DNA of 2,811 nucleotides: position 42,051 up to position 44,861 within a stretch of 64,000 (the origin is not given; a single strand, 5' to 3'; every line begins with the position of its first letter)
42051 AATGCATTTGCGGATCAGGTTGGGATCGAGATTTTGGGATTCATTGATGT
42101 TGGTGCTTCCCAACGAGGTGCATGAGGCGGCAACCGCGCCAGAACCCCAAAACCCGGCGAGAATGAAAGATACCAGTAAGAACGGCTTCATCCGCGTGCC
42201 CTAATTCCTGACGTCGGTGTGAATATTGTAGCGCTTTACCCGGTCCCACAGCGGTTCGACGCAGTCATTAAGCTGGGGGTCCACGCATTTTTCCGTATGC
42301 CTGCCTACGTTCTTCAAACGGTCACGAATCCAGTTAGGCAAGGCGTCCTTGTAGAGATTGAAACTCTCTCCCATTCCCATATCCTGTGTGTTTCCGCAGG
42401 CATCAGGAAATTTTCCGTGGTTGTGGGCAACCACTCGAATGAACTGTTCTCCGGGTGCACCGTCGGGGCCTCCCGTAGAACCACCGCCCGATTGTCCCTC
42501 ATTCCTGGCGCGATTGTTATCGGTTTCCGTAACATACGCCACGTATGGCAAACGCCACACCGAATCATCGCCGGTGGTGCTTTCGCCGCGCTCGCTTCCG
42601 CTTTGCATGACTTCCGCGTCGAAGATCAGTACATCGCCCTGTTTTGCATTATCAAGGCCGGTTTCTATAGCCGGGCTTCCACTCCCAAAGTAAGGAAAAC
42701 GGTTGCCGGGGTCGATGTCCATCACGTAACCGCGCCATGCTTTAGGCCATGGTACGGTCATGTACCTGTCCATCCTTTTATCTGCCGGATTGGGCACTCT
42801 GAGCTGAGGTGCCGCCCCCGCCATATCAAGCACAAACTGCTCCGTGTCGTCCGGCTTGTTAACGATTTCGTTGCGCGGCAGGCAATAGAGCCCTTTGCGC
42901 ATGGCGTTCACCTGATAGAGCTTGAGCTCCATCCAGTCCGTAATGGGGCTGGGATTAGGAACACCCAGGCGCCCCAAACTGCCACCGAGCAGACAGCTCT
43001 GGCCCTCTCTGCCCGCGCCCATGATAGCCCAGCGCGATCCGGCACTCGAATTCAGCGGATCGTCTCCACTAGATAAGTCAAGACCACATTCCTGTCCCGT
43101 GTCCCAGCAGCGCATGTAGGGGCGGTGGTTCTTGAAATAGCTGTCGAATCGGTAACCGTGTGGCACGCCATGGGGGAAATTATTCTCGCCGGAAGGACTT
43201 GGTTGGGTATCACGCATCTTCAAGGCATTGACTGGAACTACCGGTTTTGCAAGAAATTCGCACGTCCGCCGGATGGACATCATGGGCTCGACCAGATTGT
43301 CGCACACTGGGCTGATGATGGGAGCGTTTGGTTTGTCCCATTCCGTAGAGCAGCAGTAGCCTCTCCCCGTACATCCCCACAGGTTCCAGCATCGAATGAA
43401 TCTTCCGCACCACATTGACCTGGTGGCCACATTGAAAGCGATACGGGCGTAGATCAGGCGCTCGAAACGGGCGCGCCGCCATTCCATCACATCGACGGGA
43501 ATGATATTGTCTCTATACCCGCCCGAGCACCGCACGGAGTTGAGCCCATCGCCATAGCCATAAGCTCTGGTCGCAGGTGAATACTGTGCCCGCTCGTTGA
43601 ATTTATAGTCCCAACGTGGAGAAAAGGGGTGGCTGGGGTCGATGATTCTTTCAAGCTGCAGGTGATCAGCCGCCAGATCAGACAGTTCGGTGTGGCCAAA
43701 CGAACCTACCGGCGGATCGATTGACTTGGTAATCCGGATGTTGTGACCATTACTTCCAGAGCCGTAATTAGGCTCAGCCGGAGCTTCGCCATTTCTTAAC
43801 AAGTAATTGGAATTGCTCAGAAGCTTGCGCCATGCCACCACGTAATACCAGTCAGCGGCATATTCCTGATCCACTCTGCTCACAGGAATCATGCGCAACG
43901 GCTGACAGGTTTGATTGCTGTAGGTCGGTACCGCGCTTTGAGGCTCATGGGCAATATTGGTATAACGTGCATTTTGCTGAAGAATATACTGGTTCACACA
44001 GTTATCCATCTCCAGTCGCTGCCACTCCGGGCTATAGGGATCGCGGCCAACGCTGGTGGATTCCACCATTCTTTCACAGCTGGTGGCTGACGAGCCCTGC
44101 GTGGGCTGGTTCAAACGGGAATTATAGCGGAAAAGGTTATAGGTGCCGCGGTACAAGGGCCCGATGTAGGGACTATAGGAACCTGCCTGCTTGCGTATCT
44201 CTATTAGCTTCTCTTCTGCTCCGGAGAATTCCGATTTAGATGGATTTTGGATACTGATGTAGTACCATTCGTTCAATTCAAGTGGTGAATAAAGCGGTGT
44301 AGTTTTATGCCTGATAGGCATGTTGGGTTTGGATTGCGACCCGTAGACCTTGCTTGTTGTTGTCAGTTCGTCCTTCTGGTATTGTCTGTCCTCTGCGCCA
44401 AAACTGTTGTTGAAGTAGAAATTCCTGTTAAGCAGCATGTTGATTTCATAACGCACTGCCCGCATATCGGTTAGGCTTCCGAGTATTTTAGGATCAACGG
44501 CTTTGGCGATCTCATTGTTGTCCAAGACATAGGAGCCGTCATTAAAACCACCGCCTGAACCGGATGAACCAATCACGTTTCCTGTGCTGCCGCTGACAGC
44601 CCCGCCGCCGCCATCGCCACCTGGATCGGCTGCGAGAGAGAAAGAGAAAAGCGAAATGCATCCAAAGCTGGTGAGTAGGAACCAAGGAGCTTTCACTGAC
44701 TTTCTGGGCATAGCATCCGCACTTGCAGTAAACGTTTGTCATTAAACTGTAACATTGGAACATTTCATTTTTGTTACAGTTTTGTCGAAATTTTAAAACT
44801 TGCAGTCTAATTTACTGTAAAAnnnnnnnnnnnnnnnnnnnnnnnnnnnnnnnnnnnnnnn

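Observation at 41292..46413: Compact AT-richer four-gene module: two novel disulfide-rich secreted proteins divergent from an orphan VirB8-like/VirB9 pair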

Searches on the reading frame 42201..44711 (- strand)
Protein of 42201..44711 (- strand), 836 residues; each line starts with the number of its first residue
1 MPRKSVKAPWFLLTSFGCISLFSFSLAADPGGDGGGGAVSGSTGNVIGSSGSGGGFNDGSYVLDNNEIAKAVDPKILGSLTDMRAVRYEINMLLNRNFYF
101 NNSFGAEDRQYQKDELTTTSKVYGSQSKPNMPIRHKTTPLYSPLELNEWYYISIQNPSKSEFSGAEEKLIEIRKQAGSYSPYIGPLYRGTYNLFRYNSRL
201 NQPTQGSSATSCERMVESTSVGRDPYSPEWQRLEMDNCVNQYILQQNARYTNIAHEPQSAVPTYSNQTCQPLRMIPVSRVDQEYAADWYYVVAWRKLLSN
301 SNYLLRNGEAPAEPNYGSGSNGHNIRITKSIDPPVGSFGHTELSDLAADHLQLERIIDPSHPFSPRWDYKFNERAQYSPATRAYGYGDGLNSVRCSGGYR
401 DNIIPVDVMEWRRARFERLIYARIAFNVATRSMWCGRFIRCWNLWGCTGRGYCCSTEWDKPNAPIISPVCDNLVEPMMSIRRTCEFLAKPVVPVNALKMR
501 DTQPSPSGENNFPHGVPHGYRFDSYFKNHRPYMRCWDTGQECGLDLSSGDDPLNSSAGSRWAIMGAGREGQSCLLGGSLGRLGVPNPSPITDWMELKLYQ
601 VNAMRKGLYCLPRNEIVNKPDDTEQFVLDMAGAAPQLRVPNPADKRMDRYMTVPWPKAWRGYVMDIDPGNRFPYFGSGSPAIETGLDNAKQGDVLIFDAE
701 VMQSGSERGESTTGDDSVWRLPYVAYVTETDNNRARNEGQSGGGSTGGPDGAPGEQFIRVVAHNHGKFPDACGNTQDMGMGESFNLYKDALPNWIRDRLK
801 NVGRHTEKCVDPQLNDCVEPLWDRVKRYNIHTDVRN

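Call 3: search_protein_families(library=pfam, proteins=[window:42201-44711:-], max_evalue=1)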
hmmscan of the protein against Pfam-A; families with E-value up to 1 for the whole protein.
window:42201-44711:- (836 aa): 0 families

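Call 4: search_protein_families(library=ncbifam, proteins=[window:42201-44711:-], max_evalue=1)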
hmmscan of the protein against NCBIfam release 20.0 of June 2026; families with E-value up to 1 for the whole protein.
window:42201-44711:- (836 aa): 0 families

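Call 8: find_homologous_proteins(query=window:42201-44711:-)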
Query window:42201-44711:- (836 aa): 14 proteins with E <= 0.001 among 8000 candidates.
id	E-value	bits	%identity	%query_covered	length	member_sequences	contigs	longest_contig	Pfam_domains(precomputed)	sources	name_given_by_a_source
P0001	0.0e+0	2006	100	100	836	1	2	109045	-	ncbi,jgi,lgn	jgi:hypothetical protein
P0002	0.0e+0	1291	71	94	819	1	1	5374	-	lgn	-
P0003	0.0e+0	1125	62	91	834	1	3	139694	-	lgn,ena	-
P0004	0.0e+0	1093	61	95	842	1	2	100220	-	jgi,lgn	jgi:hypothetical protein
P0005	0.0e+0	1072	60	94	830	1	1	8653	-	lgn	-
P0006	0.0e+0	1068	60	91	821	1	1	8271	-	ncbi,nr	ncbi:MAG: hypothetical protein K2Q12_03370 [Rickettsiales bacterium]|nr:hypothetical protein [Ricket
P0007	0.0e+0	1056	58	94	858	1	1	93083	-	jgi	-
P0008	6.9e-179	615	46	80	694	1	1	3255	-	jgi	jgi:hypothetical protein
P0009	1.2e-142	495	40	87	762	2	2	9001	-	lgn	-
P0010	2.8e-98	348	36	71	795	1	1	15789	-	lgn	-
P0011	1.2e-87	313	38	58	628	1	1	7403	-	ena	-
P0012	2.2e-58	216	30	42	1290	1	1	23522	-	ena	-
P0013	8.5e-50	188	32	44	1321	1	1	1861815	-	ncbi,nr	ncbi:MAG: hypothetical protein J0M34_01555 [Alphaproteobacteria bacterium]|nr:hypothetical protein [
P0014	7.9e-35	138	26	75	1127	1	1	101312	-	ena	-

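Call 9: find_encoding_contigs(protein=P0001, flank=10000, max_places=3)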
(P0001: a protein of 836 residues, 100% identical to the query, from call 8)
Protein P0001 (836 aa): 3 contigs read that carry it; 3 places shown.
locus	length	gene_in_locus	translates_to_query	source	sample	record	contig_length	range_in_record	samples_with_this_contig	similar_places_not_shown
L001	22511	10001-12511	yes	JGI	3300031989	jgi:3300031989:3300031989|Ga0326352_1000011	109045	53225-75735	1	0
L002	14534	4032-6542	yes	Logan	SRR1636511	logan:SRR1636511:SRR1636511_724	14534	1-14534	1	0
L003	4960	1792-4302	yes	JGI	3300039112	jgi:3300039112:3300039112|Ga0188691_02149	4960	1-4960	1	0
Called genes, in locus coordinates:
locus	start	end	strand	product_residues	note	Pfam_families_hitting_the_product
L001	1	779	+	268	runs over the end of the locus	PF00218:IGPS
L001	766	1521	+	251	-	PF04654:DUF599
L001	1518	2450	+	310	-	PF01963:TraB_PrgY_gumN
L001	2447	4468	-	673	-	PF13567:DUF4131, PF03772:Competence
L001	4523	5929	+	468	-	PF00749:tRNA-synt_1c, PF19269:Anticodon_2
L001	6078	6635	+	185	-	PF01327:Pep_deformylase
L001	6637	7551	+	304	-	PF00551:Formyl_trans_N, PF02911:Formyl_trans_C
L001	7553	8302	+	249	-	PF01416:PseudoU_synth_1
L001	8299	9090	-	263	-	PF03524:CagX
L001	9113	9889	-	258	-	PF04335:VirB8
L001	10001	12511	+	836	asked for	-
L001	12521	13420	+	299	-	-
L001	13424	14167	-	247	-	PF00483:NTP_transferase, PF12804:NTP_transf_3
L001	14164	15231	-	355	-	PF01636:APH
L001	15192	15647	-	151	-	PF02367:TsaE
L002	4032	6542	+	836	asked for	-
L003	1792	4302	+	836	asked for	-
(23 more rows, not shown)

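Call 10: find_encoding_contigs(protein=P0003, flank=10000, max_places=2)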
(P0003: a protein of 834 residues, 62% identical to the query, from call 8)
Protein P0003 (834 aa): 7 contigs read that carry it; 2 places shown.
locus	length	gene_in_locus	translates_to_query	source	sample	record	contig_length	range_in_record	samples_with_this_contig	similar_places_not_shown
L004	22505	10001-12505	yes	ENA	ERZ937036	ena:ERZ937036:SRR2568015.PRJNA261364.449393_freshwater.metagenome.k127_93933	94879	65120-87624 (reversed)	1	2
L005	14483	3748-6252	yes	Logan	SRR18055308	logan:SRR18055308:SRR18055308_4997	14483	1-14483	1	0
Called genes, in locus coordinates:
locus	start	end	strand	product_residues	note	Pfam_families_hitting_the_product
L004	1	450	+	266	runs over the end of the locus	PF00218:IGPS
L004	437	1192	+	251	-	PF04654:DUF599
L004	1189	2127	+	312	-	PF01963:TraB_PrgY_gumN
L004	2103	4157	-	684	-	PF13567:DUF4131, PF03772:Competence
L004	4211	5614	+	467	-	PF00749:tRNA-synt_1c, PF19269:Anticodon_2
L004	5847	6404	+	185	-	PF01327:Pep_deformylase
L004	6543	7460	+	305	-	PF00551:Formyl_trans_N, PF02911:Formyl_trans_C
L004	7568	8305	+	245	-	PF01416:PseudoU_synth_1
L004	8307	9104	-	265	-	PF03524:CagX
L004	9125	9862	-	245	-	PF04335:VirB8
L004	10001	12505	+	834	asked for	-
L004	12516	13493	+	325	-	-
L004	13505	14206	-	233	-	PF00483:NTP_transferase, PF12804:NTP_transf_3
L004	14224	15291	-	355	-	PF01636:APH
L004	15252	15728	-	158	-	PF02367:TsaE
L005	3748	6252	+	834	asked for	-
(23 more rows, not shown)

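Call 11: find_encoding_contigs(protein=P0004, flank=10000, max_places=2)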
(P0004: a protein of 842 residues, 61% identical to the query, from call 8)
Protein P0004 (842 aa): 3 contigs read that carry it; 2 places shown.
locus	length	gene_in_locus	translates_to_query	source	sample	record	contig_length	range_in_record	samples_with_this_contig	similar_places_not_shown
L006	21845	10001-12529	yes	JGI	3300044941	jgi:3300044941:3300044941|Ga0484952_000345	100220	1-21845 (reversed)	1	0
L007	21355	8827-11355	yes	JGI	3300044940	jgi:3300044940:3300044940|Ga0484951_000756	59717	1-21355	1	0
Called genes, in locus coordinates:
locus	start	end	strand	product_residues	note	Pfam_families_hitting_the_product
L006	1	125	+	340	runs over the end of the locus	PF02885:Glycos_trans_3N, PF00591:Glycos_transf_3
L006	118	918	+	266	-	PF00218:IGPS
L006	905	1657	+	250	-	PF04654:DUF599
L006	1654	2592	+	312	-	PF01963:TraB_PrgY_gumN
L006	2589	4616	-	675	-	PF13567:DUF4131, PF03772:Competence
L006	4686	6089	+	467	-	PF00749:tRNA-synt_1c, PF19269:Anticodon_2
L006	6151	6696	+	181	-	PF01327:Pep_deformylase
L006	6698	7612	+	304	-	PF00551:Formyl_trans_N, PF02911:Formyl_trans_C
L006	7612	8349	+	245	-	PF01416:PseudoU_synth_1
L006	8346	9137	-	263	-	PF03524:CagX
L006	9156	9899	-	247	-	PF04335:VirB8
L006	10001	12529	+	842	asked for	-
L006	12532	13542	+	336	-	-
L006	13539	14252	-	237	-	PF00483:NTP_transferase, PF12804:NTP_transf_3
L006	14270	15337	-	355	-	PF01636:APH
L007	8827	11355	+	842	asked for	-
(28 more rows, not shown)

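Call 12: find_encoding_contigs(protein=P0013, flank=10000, max_places=1)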
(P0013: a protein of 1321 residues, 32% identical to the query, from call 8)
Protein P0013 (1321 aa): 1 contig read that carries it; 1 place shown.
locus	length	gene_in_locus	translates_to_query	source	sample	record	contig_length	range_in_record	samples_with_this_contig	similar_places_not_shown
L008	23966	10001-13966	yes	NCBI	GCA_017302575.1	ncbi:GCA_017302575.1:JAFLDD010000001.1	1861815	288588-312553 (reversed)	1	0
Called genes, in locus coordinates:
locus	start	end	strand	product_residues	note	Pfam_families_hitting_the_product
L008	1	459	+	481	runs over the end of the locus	PF00512:HisKA, PF02518:HATPase_c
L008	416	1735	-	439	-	PF00909:Ammonium_transp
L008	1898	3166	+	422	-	PF21088:MS_channel_1st (weak), PF00924:MS_channel_2nd, PF21082:MS_channel_3rd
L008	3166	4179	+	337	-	PF01544:CorA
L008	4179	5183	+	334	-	PF24827:AstE_AspA_cat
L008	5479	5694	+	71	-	-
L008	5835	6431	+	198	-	PF04191:PEMT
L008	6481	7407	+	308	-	-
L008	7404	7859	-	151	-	PF01502:PRA-CH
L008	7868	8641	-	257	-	PF03524:CagX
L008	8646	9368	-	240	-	PF04335:VirB8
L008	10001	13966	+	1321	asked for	-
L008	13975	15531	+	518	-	-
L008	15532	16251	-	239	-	PF00483:NTP_transferase, PF12804:NTP_transf_3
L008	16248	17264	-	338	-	PF01636:APH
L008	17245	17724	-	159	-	PF02367:TsaE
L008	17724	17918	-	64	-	PF04384:Fe-S_assembly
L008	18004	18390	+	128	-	PF00072:Response_reg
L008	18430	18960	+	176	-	PF04344:CheZ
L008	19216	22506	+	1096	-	-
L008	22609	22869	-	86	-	-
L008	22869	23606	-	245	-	PF00813:FliP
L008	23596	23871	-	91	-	-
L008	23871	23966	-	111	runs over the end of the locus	-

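Call 13: find_encoding_contigs(protein=P0014, flank=10000, max_places=1)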
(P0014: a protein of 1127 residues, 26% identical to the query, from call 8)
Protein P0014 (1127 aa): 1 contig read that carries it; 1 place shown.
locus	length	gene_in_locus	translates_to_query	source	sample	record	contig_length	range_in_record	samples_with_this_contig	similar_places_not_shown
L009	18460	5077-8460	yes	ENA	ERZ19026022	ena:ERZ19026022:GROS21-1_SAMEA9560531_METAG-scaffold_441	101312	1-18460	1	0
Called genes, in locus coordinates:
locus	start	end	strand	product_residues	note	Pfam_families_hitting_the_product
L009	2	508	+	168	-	?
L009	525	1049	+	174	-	PF01625:PMSR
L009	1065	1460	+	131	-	PF01641:SelR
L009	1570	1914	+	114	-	PF04977:DivIC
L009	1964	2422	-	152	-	PF01502:PRA-CH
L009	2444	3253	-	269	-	PF03524:CagX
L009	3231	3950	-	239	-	PF04335:VirB8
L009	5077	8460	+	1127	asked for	-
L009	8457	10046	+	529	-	-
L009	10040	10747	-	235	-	PF00483:NTP_transferase, PF12804:NTP_transf_3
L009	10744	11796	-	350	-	PF01636:APH, PF02958:EcKL (faint)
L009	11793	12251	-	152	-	PF02367:TsaE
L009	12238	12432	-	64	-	PF04384:Fe-S_assembly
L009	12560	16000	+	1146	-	PF14559:TPR_19 (faint)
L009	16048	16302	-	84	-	-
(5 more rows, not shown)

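Call 14: find_encoding_contigs(protein=P0012, flank=10000, max_places=1)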
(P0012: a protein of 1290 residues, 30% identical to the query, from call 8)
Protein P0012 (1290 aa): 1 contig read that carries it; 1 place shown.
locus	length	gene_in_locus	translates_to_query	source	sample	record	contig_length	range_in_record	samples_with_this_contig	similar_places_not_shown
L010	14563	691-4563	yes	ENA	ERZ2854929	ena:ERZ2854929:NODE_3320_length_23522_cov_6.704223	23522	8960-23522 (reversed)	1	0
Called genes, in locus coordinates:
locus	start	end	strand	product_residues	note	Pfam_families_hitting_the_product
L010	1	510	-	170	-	?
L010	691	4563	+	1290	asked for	-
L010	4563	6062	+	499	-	-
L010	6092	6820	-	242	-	PF00483:NTP_transferase, PF12804:NTP_transf_3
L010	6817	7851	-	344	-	PF01636:APH, PF02958:EcKL (weak)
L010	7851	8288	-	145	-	PF02367:TsaE, PF13191:AAA_16 (weak)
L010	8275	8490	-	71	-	PF04384:Fe-S_assembly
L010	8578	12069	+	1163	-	-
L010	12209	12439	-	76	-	-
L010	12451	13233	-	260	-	PF00813:FliP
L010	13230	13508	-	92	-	PF04347:FliO (weak)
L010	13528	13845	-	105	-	-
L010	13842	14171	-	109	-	PF01312:Bac_export_2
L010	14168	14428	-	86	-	PF02599:CsrA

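Call 15: find_encoding_contigs(protein=P0010, flank=10000, max_places=1)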
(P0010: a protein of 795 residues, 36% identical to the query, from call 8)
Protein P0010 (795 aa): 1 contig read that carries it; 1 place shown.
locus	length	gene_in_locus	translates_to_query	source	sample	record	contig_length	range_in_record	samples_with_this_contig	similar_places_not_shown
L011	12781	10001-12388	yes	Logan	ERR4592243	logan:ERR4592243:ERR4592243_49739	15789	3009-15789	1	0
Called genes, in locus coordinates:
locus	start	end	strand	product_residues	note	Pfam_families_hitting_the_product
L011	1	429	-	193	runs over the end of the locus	PF13580:SIS_2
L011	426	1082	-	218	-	PF00834:Ribul_P_3_epim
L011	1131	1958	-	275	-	PF03544:TonB_C, PF13103:TonB_2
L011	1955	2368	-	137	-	PF02472:ExbD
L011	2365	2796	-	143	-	PF02472:ExbD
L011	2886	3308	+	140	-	-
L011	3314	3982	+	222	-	-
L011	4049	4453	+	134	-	-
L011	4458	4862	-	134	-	-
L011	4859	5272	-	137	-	PF11367:Tail_completion_gp17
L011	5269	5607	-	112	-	PF05521:Phage_HCP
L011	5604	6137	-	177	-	PF05135:Phage_connect_1 (weak), PF24163:HCP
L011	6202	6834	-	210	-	PF06271:RDD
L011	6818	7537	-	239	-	-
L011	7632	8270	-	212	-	PF01612:DNA_pol_A_exo1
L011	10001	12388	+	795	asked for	-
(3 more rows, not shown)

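Call 21: find_related_loci(query=A1, collection=genome_contigs, flank=10000)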
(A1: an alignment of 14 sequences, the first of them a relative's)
Query A1 (836 aa) in genome_contigs; peptide patterns used: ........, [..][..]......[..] (x = any residue, [..] = any of these).
61 stretches matched a pattern; 38 encode a relative of the query (tblastn E <= 1e-3); 38 distinct loci.
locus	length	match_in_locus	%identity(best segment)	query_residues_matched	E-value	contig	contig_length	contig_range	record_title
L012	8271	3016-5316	60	74-835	0e+0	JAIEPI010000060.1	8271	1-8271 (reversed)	MAG: Rickettsiales bacterium isolate co.spades.DASTOOL.2.5kb_001 c_000000421972, whole genome shotgun sequence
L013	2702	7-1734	58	265-835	0e+0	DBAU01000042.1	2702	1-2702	MAG TPA_asm: Alphaproteobacteria bacterium UBA1002 UBA1002_contig_5289, whole genome shotgun sequence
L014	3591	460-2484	40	133-835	2e-157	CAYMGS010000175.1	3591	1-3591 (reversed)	MAG TPA_asm: uncultured Rickettsiales bacterium isolate SRP141376_co5_127 genome assembly, contig: NODE_58196_length_359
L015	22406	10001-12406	38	35-836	2e-149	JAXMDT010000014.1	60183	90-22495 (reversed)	MAG: Rickettsiales bacterium isolate STL-PRO43 C3.18.fa-14, whole genome shotgun sequence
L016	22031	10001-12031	38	104-832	3e-139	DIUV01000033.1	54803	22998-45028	MAG TPA_asm: Alphaproteobacteria bacterium UBA6149 UBA6149_contig_18304, whole genome shotgun sequence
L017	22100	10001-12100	38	115-836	1e-138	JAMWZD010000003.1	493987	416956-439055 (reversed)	MAG: Rickettsiales bacterium isolate MSM10 MSM10_3, whole genome shotgun sequence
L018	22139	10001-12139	39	103-836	2e-134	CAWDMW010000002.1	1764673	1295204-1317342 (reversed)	MAG: uncultured Alphaproteobacteria bacterium isolate MFD03250.bin.1.9 genome assembly, contig: contig_5213, whole genom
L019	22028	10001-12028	36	122-833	4e-130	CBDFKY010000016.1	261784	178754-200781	MAG: Rickettsiales bacterium isolate 452c8e60-cd1a-43e2-b0eb-1099bad166f7 genome assembly, contig: contig_16, whole geno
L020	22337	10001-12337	33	55-832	4e-121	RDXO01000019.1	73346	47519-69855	MAG: Alphaproteobacteria bacterium isolate PH2015_12D_46_26 PH2015_12D_scaffold_66, whole genome shotgun sequence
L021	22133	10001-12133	34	101-832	2e-120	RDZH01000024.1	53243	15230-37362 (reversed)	MAG: Alphaproteobacteria bacterium isolate PH2015_06S_46_36 PH2015_06S_scaffold_307, whole genome shotgun sequence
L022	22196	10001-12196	37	85-835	1e-127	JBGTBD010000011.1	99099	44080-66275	MAG: Rickettsiales bacterium isolate JTS-AC89 k141_1495758, whole genome shotgun sequence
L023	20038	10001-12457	34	127-835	2e-115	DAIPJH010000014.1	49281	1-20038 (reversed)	MAG TPA_asm: Rickettsiales bacterium isolate CTOTU9729 NODE_27_length_49281_cov_13.048714, whole genome shotgun sequence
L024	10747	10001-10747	60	48-298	6e-87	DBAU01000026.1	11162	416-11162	MAG TPA_asm: Alphaproteobacteria bacterium UBA1002 UBA1002_contig_4403, whole genome shotgun sequence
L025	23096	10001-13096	36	108-827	4e-72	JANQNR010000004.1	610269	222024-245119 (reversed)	MAG: Rickettsiales bacterium isolate IP29b_bin.103 k99_2987355, whole genome shotgun sequence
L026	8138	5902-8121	31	172-801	3e-71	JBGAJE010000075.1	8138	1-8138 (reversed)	MAG: Rickettsiales bacterium isolate MAG_MBR_H125.1 MBRH125-1_opera_contig_13681, whole genome shotgun sequence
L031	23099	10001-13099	36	108-831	2e-64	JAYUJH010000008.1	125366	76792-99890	MAG: Alphaproteobacteria bacterium isolate GFS_8951 GFS_8951_7, whole genome shotgun sequence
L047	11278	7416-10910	30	230-836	4e-29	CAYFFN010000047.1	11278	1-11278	MAG TPA_asm: uncultured Azospirillaceae bacterium isolate ERP003628_co2_22 genome assembly, contig: NODE_4177_length_112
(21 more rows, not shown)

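Call 25: search_protein_families(library=pfam, proteins=[L020:7434-8240:+, L020:8216-8944:+, L020:8944-9624:+, L023:4645-5517:+, L023:5505-6263:+, L023:6217-8157:+, L023:8058-9608:+, L031:8467-9138:+, L031:7600-8238:-, L031:6564-7418:-], max_evalue=0.01)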
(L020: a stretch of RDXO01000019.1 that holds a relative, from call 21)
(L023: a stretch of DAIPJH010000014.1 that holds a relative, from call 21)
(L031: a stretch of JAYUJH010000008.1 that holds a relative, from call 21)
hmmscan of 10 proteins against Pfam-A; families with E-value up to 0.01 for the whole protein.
L020:7434-8240:+ (269 aa): 1 family
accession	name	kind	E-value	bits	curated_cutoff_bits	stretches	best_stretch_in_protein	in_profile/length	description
PF04972.22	BON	-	8.9e-21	74.4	27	2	180-246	2-68/69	BON domain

L020:8216-8944:+ (243 aa): 1 family
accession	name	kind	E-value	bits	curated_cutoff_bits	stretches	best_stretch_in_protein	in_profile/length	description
PF13500.12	AAA_26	-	1.9e-36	126.2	27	1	13-211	2-185/198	AAA domain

L020:8944-9624:+ (227 aa): 1 family
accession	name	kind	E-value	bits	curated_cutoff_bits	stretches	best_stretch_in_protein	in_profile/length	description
PF06271.18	RDD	-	1.8e-22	80.6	24.1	1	58-204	1-137/137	RDD family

L023:4645-5517:+ (291 aa): 3 families
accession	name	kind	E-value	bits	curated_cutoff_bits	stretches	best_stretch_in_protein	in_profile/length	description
PF00005.33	ABC_tran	-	1.7e-27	97.1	25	1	64-206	2-136/137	ABC transporter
PF13304.12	AAA_21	-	1.4e-11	45.5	27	1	175-241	234-304/304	AAA domain, putative AbiEii toxin, Type IV TA system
PF00004.35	AAA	-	0.0021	19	21.2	0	78-171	3-38/131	ATPase family associated with various cellular activities (AAA)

L023:5505-6263:+ (253 aa): 5 families
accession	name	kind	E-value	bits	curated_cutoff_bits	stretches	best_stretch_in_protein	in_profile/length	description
PF12679.13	ABC2_membrane_2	-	1.4e-09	38.1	27.2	1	77-192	84-202/283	ABC-2 family transporter protein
PF12730.13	ABC2_membrane_4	-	2.2e-06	28.2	27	1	34-188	15-179/179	ABC-2 family transporter protein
PF12698.13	ABC2_membrane_3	-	2.2e-05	24.2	31.6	1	70-228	171-326/347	ABC-2 family transporter protein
PF13346.12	ABC2_membrane_5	-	0.00026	21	25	1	52-134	27-106/205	ABC-2 family transporter protein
PF03379.19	CcmB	-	0.00039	20.4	24.9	1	80-143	65-128/215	CcmB protein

L023:6217-8157:+ (647 aa): 2 families
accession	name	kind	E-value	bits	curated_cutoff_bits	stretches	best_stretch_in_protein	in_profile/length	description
PF09822.16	ABC_transp_aux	-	1.6e-49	169.1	34.7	1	198-506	2-288/288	ABC-type uncharacterized transport system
PF23357.1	DUF7088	-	3.2e-23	82.4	27.8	1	60-160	1-104/105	Domain of unknown function (DUF7088)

L023:8058-9608:+ (517 aa): 1 family
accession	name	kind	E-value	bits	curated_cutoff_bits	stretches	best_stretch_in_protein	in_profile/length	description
PF14238.11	DUF4340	-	0.00078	20.1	25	1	105-282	1-168/183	Domain of unknown function (DUF4340)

L031:8467-9138:+ (224 aa): 0 families

L031:7600-8238:- (213 aa): 2 families
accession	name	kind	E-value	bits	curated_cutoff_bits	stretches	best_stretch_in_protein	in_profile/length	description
PF02482.25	Ribosomal_S30AE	-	2.6e-21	76.6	23.7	1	20-113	1-87/88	Sigma 54 modulation protein / S30EA ribosomal protein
PF16321.10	Ribosom_S30AE_C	-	4.3e-14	52.4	25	1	146-198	3-55/57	Sigma 54 modulation/S30EA ribosomal protein C terminus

L031:6564-7418:- (285 aa): 2 families
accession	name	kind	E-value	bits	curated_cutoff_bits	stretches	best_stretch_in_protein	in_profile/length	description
PF22740.1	PapZ_C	-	3.7e-42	143.8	27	1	162-281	1-120/121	RapZ C-terminal domain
PF03668.21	RapZ-like_N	-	1.1e-34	120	25.4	1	1-155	1-154/158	RapZ-like N-terminal domain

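Call 29: search_solved_structures(query=A1, max_evalue=10)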
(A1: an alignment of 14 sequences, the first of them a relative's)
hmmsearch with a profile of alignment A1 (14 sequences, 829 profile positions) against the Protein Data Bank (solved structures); distinct sequences matched with E-value up to 10: 0.
